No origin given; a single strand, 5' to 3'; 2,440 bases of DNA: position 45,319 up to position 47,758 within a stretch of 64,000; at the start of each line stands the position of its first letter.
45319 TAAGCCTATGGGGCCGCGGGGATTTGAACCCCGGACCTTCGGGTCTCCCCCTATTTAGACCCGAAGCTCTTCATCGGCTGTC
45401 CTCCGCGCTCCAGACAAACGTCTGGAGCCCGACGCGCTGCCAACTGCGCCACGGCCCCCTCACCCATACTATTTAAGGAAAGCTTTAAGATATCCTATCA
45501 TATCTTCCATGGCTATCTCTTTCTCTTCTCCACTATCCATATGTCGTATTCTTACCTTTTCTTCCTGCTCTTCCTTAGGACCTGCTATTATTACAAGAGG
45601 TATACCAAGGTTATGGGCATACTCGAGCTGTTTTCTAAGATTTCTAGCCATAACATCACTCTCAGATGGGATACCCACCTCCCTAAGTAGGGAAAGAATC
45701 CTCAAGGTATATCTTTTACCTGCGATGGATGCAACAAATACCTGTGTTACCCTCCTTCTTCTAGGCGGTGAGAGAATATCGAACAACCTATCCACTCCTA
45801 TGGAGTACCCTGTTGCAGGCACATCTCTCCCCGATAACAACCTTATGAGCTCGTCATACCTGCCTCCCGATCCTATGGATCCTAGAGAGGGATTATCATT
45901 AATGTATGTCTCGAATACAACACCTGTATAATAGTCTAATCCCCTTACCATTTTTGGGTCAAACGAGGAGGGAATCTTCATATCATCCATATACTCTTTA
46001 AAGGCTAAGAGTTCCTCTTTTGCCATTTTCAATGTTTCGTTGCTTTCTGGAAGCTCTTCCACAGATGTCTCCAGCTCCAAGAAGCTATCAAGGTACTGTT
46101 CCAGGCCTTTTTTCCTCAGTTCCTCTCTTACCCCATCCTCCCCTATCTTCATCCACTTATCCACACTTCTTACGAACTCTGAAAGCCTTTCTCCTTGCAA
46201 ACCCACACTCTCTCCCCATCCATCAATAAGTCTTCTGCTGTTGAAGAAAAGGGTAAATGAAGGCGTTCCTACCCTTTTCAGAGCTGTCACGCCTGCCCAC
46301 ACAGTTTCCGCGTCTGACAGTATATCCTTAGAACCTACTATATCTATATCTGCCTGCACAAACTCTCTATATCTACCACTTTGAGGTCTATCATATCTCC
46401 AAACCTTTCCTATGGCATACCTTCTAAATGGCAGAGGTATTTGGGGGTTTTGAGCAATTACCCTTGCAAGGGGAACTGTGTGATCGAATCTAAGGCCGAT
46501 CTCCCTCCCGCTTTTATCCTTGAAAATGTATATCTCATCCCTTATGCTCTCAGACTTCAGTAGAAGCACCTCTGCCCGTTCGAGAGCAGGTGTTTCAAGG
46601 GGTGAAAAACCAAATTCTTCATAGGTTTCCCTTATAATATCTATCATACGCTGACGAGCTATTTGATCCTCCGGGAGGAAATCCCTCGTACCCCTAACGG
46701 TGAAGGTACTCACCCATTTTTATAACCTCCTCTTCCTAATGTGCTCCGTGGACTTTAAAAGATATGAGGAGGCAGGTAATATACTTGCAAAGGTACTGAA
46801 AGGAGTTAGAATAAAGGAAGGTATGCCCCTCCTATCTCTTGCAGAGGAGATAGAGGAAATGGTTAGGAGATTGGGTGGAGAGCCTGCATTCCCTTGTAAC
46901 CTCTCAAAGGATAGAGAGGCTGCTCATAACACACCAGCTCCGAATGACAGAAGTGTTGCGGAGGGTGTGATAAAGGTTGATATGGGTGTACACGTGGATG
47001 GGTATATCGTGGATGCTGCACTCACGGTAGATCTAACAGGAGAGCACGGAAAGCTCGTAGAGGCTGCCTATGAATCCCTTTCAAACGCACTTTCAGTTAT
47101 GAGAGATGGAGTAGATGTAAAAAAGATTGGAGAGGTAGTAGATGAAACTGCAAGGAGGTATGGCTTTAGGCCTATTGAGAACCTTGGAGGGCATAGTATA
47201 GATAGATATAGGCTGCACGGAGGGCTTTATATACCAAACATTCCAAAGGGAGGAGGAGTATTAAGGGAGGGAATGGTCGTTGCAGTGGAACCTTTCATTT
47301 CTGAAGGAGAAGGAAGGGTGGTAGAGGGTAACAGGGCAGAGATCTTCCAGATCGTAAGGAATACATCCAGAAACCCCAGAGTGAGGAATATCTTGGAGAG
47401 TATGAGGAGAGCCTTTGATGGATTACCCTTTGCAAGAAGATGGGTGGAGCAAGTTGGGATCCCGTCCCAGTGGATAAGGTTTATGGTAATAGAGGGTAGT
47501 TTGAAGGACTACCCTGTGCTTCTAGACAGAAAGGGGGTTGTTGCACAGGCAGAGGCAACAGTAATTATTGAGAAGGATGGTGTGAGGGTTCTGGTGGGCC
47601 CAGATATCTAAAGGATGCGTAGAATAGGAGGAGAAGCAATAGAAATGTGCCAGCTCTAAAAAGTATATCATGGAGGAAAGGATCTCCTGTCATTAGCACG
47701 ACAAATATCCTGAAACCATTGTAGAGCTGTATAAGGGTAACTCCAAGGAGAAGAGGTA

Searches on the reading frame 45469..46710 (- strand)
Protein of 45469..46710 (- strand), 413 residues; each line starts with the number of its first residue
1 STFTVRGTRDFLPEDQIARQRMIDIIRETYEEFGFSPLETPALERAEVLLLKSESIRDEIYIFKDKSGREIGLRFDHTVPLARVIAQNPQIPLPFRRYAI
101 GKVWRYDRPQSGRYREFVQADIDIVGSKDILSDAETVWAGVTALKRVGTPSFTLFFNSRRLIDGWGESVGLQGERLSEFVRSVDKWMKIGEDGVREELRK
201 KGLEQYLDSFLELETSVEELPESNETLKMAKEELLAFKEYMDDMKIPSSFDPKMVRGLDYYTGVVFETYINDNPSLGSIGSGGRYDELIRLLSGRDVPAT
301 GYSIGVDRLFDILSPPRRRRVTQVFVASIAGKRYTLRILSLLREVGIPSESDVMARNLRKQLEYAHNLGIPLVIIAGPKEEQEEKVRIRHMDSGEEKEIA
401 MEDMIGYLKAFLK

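Call 45: search_protein_families(library=pfam, proteins=[window:45469-46710:-], max_evalue=0.00001)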
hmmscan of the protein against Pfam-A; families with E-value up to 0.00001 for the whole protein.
window:45469-46710:- (413 aa): 2 families
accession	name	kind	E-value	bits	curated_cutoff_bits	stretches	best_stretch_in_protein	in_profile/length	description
PF13393.11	tRNA-synt_His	-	4.9e-47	161.1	25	1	7-309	1-308/308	Histidyl-tRNA synthetase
PF03129.25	HGTP_anticodon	-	4.3e-14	52.9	21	1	323-410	1-93/94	Anticodon binding domain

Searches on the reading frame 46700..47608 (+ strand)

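Call 77: search_protein_families(library=pfam, proteins=[window:46700-47608:+], max_evalue=0.01)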
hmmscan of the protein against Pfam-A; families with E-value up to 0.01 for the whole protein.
window:46700-47608:+ (303 aa): 1 family
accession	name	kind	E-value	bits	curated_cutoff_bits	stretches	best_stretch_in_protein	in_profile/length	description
PF00557.29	Peptidase_M24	-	1.7e-29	103.5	23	1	21-205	2-196/208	Metallopeptidase family M24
